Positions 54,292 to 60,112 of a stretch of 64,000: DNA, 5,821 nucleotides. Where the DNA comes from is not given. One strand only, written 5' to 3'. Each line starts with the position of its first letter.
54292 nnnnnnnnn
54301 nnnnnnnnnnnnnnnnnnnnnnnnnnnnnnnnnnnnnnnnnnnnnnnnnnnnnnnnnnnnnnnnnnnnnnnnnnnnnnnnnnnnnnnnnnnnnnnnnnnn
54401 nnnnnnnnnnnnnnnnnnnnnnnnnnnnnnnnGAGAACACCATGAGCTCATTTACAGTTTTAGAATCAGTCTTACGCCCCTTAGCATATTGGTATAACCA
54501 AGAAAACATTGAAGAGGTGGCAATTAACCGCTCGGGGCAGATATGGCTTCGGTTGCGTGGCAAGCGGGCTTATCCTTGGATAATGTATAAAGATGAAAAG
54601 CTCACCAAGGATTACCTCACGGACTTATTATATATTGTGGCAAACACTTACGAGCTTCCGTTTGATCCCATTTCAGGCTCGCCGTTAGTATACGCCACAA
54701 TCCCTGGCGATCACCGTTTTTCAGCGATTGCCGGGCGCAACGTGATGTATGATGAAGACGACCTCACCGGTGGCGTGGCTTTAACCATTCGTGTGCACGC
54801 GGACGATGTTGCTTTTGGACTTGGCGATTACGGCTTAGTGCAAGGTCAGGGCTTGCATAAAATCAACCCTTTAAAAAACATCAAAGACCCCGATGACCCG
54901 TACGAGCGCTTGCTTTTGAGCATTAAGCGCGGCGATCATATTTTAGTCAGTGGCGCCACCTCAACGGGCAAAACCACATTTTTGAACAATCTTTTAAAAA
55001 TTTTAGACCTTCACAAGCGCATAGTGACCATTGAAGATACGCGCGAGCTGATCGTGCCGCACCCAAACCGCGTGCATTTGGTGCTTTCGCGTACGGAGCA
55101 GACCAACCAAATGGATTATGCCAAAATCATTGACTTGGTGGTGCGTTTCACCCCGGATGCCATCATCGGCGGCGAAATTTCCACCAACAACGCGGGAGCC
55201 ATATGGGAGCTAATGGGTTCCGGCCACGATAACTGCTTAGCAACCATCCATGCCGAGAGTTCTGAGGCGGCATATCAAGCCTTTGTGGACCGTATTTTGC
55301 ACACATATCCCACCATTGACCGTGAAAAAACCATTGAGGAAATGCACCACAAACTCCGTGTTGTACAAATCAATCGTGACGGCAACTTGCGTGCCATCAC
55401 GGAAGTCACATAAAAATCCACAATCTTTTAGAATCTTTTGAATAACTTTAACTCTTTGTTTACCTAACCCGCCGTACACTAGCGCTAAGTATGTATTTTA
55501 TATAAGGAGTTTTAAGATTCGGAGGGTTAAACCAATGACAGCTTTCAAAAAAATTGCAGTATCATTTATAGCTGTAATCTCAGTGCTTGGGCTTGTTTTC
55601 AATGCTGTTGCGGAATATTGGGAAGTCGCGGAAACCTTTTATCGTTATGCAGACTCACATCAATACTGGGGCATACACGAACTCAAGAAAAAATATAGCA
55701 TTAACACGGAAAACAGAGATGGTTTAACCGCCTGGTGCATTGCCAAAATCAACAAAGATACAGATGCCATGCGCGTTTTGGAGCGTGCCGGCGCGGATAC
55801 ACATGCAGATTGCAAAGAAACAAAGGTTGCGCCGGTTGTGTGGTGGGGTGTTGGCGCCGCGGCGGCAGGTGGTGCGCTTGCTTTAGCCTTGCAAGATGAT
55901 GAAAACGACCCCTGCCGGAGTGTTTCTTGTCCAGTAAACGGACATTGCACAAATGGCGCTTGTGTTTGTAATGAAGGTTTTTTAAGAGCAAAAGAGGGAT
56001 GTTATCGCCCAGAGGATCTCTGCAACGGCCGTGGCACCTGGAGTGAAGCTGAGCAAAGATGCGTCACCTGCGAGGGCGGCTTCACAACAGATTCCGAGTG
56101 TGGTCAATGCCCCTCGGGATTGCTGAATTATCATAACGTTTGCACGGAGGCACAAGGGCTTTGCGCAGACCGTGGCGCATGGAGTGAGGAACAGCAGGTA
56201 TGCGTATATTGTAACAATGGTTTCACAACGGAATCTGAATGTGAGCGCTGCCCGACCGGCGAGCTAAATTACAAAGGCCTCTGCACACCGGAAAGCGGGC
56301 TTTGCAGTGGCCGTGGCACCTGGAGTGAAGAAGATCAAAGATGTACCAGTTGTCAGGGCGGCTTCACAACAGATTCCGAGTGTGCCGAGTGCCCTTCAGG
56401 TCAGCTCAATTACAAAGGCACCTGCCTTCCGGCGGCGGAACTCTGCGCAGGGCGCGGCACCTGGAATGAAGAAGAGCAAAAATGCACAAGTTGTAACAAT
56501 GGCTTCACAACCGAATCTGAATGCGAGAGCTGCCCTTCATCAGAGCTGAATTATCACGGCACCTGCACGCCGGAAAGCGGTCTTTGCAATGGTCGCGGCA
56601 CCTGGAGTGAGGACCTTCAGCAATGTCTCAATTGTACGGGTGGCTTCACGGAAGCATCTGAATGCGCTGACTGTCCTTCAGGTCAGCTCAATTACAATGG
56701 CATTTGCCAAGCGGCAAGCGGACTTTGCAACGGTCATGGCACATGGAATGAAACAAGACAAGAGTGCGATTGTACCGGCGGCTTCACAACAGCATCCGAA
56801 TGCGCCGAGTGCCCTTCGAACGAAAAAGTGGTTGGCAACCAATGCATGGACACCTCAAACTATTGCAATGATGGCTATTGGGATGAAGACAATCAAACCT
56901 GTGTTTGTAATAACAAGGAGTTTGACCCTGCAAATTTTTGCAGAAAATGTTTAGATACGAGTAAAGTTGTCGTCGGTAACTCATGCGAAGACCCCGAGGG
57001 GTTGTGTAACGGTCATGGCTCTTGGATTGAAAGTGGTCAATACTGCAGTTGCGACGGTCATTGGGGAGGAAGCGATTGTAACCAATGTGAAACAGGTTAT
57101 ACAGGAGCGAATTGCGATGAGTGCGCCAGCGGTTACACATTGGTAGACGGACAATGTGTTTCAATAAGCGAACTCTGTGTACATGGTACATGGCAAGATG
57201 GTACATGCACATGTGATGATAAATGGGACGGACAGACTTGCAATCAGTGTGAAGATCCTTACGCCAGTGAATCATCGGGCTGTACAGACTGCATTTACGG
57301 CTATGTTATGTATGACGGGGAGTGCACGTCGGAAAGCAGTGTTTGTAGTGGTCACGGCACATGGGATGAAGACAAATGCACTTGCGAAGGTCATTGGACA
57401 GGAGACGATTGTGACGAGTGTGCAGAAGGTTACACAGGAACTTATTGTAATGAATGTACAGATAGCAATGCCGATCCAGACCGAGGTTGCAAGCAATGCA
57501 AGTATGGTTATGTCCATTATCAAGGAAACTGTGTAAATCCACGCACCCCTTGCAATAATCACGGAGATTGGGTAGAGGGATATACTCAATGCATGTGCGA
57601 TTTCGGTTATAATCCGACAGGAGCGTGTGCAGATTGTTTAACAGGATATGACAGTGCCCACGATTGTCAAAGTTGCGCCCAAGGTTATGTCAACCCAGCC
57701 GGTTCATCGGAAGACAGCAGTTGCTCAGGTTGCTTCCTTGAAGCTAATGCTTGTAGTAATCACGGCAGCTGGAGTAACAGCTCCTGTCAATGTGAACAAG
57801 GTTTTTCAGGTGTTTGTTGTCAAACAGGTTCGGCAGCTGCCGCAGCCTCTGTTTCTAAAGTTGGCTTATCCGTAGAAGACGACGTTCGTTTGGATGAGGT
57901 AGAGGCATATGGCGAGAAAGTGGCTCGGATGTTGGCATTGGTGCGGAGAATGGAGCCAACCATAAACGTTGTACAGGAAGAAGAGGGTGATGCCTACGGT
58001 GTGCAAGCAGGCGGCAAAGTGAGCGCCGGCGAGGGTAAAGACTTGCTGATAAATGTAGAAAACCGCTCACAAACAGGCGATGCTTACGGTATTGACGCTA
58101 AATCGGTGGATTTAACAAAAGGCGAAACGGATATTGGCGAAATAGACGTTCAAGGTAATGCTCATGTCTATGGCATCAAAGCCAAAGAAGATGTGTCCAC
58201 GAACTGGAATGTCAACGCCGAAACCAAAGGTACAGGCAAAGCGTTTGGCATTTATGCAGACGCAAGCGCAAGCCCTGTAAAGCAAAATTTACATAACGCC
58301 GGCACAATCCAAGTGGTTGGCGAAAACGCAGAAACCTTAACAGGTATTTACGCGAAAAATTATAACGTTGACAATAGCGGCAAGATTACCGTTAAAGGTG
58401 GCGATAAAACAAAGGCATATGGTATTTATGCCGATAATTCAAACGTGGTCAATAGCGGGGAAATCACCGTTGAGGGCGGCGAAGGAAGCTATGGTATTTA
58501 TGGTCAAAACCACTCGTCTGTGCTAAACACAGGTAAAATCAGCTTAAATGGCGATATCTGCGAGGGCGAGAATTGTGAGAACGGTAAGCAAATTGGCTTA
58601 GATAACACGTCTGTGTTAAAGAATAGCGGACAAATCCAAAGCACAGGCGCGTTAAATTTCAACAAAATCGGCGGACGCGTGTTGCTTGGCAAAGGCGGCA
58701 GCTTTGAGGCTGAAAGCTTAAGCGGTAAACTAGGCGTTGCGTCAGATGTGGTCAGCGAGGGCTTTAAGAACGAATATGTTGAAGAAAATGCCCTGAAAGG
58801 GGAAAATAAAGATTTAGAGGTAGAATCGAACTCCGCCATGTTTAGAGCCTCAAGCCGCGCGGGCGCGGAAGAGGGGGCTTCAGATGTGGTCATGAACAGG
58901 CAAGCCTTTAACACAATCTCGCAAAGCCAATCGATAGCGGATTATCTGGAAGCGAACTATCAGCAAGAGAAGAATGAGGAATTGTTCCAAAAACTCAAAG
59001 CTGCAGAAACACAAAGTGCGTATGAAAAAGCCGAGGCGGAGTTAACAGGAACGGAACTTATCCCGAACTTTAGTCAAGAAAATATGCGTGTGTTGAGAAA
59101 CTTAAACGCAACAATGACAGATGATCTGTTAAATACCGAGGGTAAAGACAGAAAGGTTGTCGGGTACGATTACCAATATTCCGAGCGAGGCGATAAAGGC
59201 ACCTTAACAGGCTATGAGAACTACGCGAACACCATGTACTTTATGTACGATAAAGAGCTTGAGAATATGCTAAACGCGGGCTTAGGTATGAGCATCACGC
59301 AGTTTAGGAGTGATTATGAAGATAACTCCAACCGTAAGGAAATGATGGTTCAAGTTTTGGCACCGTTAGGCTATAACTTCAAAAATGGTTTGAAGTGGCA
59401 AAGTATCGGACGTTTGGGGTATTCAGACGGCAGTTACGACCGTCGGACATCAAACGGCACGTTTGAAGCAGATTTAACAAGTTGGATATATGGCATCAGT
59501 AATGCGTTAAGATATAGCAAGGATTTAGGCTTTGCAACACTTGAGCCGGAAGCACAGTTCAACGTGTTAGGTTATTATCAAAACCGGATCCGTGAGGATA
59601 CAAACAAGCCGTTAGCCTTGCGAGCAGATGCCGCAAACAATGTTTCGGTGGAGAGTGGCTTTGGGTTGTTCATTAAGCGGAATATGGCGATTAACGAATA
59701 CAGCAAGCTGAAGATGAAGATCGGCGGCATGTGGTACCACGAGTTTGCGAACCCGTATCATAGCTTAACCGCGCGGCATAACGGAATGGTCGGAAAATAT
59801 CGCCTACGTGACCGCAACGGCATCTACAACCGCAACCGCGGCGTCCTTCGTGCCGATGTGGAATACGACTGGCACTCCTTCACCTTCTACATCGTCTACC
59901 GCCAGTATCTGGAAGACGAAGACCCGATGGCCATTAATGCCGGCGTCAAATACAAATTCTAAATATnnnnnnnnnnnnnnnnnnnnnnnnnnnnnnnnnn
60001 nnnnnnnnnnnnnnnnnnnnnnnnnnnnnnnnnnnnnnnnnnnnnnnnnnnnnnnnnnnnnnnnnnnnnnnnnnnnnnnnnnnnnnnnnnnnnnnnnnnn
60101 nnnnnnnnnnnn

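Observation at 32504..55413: VirB-type T4SS with rvh/cag-like gene order, duplicated VirB8, and no recognisable VirB2, VirB6, VirD4 or relaxase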

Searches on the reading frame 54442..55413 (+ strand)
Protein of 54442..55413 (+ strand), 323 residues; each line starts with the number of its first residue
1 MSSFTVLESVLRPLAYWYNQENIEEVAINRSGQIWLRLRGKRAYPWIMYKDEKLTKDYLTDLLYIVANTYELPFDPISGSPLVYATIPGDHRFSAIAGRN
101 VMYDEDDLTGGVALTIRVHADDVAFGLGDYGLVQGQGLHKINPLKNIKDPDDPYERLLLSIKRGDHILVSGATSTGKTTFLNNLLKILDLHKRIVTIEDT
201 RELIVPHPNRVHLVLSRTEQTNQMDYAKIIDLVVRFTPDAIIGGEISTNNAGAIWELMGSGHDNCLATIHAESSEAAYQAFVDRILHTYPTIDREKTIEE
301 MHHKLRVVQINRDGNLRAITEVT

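Call 5: search_protein_families(library=pfam, proteins=[window:54442-55413:+], max_evalue=0.1)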
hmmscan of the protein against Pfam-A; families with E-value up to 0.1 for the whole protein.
window:54442-55413:+ (323 aa): 11 families
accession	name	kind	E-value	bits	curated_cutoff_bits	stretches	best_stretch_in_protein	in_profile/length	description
PF00437.27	T2SSE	-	3.5e-22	79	24.9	1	166-277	144-251/370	Type II/IV secretion system protein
PF01580.24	FtsK_SpoIIIE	-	3.5e-05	23.8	24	1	162-185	36-60/221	FtsK/SpoIIIE family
PF13191.12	AAA_16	-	0.0018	19.2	32.6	1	161-203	19-63/167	AAA ATPase domain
PF12775.13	AAA_7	-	0.0082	16.1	25.8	1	159-192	28-61/181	P-loop containing dynein motor region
PF02367.23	TsaE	-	0.013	15.9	26.6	1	156-194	13-51/128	Threonylcarbamoyl adenosine biosynthesis protein TsaE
PF00270.35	DEAD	-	0.021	15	26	1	160-215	10-69/167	DEAD/DEAH box helicase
PF00350.29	Dynamin_N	-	0.027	14.9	27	1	167-186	1-20/168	Dynamin family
PF13401.12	AAA_22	-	0.033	14.9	27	1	165-207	6-33/130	AAA domain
PF00005.33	ABC_tran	-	0.06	14.4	25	1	156-199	3-46/137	ABC transporter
PF13555.12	AAA_29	-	0.076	13.2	27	0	160-189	18-47/61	P-loop containing region of AAA domain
PF13521.12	AAA_28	-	0.082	13.6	27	0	167-186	2-21/164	AAA domain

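Call 11: search_protein_families(library=ncbifam, proteins=[window:54442-55413:+], max_evalue=0.1)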
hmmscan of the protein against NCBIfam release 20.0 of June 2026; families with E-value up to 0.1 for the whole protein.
window:54442-55413:+ (323 aa): 33 families (the best 25 are shown)
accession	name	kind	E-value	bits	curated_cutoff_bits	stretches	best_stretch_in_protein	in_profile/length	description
TIGR02788.1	VirB11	equivalog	3.3e-42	144.6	249.95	1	17-322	1-306/308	P-type DNA transfer ATPase VirB11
NF010475.0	PRK13900.1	equivalog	4.2e-35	121.4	389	1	2-312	3-311/333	type IV secretion system ATPase VirB11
NF010425.0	PRK13851.1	equivalog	3.1e-25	88.8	461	2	166-278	164-277/344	type IV secretion system protein VirB11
TIGR02782.1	TrbB_P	equivalog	4.6e-22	78.7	304.55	1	155-322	127-290/303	P-type conjugative transfer ATPase TrbB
TIGR03819.1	heli_sec_ATPase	hypoth_equivalog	1.4e-20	73.8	373.15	1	163-276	177-292/340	TadA family conjugal transfer-associated ATPase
NF058587.1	archaellum_moto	equivalog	1.1e-19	70.6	550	1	157-281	268-393/527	archaellum flagellar ATPase motor FlaI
NF010469.0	PRK13894.1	subfamily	2.2e-14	53.5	508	1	158-322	143-304/320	conjugal transfer ATPase TrbB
NF010407.0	PRK13833.1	subfamily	3e-13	49.9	499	1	165-281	145-259/323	conjugal transfer protein TrbB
NF041000.1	ATPase_ComGA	equivalog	3.7e-13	49.1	300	1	166-280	130-241/267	competence type IV pilus ATPase ComGA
NF053672.1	bindosome_BasE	exception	1.2e-12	47.4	1000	1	168-273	274-380/512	bindosome assembly system ATPase subunit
TIGR01420.1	pilT_fam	subfamily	3e-12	46.4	319.1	1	162-308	121-262/343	PilT/PilU family type 4a pilus ATPase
TIGR02525.1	plasmid_TraJ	equivalog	2.3e-08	33.4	368.3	1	167-308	152-292/372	plasmid transfer ATPase TraJ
TIGR02533.1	type_II_gspE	equivalog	2.2e-07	29.9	630.25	1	166-283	245-358/486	type II secretion system ATPase GspE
NF053534.1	T4PilAsmATPsTfpB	equivalog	9.1e-07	27.6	850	1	166-275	338-443/584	type IV pilus assembly ATPase TfpB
TIGR02538.1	type_IV_pilB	equivalog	7.8e-06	24.8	675.65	1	166-274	318-422/564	type IV-A pilus assembly ATPase PilB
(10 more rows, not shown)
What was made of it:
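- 54442..55413 (+): VirB11 ATPase (323 aa), the last gene of the conserved operon. TIGR02788 3.3e-42 (call 11).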

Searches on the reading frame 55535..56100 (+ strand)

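Call 100: search_protein_families(library=pfam, proteins=[window:55535-56100:+], max_evalue=1)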
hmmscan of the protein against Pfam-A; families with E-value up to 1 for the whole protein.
window:55535-56100:+ (188 aa): 7 families
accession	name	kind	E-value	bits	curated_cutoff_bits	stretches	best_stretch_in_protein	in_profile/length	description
PF23106.1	EGF_Teneurin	-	0.00026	21.4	24.3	1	130-149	3-22/30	Teneurin-like EGF domain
PF25024.1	EGF_TEN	-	0.00072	19.7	65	1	125-184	93-153/234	Teneurin EGF domain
PF06247.17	Plasmod_Pvs28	-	0.1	13.1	26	1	126-150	1-33/41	Pvs28 EGF domain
PF00451.25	Toxin_2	-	0.2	12.4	25.1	1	125-146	11-32/32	Scorpion short toxin, BmKK2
PF07974.19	EGF_2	-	0.27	12.1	22.1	1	127-149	1-27/32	EGF-like domain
PF13786.12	DUF4179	-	0.5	11.3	30.1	1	4-54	6-59/94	Domain of unknown function (DUF4179)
PF18372.7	I-EGF_1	-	0.55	10.8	26.1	1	129-149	9-29/29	Integrin beta epidermal growth factor like domain 1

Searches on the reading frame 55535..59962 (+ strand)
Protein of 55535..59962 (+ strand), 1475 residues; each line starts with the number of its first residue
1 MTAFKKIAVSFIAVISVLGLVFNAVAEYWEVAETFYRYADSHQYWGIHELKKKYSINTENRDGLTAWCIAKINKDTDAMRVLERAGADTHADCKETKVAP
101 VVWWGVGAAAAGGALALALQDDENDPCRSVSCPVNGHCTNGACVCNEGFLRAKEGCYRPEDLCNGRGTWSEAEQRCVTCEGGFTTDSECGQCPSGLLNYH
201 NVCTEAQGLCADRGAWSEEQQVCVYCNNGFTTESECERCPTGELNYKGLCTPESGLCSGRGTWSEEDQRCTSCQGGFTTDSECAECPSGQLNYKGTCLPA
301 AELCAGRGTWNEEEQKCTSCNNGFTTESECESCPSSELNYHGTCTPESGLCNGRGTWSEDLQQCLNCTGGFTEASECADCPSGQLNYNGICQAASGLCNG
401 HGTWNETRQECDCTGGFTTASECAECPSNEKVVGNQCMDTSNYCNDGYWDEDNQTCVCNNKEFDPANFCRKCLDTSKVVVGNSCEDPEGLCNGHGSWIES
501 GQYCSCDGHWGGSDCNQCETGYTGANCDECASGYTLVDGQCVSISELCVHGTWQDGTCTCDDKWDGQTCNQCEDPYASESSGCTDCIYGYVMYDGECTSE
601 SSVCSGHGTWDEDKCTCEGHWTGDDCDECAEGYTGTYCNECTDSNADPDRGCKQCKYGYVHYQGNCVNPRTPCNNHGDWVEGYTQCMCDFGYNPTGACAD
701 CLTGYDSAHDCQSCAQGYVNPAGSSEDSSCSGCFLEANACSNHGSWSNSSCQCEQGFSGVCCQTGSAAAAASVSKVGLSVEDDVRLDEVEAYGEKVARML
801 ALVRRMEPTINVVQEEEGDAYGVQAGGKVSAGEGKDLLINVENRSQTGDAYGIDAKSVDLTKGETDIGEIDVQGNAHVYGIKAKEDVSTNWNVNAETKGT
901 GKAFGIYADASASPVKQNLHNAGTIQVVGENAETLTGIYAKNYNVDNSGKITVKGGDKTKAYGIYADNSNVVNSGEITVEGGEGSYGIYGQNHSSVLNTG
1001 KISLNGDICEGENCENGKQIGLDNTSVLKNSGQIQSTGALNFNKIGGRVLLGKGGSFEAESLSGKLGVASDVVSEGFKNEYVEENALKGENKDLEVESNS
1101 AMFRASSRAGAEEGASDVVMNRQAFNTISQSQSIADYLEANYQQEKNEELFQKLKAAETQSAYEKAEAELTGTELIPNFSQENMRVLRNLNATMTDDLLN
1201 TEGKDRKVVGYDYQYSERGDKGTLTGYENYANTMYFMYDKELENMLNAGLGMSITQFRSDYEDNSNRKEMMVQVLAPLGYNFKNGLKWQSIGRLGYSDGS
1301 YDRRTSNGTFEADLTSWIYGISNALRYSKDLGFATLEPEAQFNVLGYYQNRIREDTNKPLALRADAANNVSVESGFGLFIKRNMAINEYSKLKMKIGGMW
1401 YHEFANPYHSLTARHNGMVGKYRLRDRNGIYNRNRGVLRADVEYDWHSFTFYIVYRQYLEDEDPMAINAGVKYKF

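Call 5: search_protein_families(library=pfam, proteins=[window:55535-59962:+], max_evalue=0.1)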
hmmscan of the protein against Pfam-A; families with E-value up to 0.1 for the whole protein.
window:55535-59962:+ (1475 aa): 2 families
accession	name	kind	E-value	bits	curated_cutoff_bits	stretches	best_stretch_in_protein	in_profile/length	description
PF23106.1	EGF_Teneurin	-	0.00035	21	24.3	2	604-628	5-29/30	Teneurin-like EGF domain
PF01958.23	Asp_DH_C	-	0.033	14.9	27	1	932-999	12-78/89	Aspartate dehydrogenase, C-terminal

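Call 11: search_protein_families(library=ncbifam, proteins=[window:55535-59962:+], max_evalue=0.1)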
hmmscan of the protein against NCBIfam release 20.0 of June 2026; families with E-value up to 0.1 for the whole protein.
window:55535-59962:+ (1475 aa): 0 families

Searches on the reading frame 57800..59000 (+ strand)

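Call 100: search_protein_families(library=pfam, proteins=[window:57800-59000:+], max_evalue=1)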
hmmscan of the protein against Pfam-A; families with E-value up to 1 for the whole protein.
window:57800-59000:+ (400 aa): 1 family
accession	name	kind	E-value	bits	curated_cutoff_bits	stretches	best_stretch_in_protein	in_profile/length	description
PF01958.23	Asp_DH_C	-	0.0032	18.1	27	1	177-244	12-78/89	Aspartate dehydrogenase, C-terminal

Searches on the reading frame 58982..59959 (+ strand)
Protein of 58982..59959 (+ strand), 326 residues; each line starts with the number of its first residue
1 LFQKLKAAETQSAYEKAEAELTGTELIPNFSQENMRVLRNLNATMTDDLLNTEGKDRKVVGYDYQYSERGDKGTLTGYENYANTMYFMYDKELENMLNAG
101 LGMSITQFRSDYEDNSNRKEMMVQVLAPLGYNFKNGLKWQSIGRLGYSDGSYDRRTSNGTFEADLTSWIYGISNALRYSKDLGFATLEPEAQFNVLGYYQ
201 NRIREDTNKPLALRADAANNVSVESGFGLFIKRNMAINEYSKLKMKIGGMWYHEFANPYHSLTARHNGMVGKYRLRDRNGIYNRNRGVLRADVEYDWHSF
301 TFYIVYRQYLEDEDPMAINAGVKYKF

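Call 100: search_protein_families(library=pfam, proteins=[window:58982-59959:+], max_evalue=1)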
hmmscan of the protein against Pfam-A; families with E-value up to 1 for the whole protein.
window:58982-59959:+ (326 aa): 1 family
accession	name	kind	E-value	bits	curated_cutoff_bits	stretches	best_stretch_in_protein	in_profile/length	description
PF03797.25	Autotransporter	-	2.2e-21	77.2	26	1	64-306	7-254/255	Autotransporter beta-domain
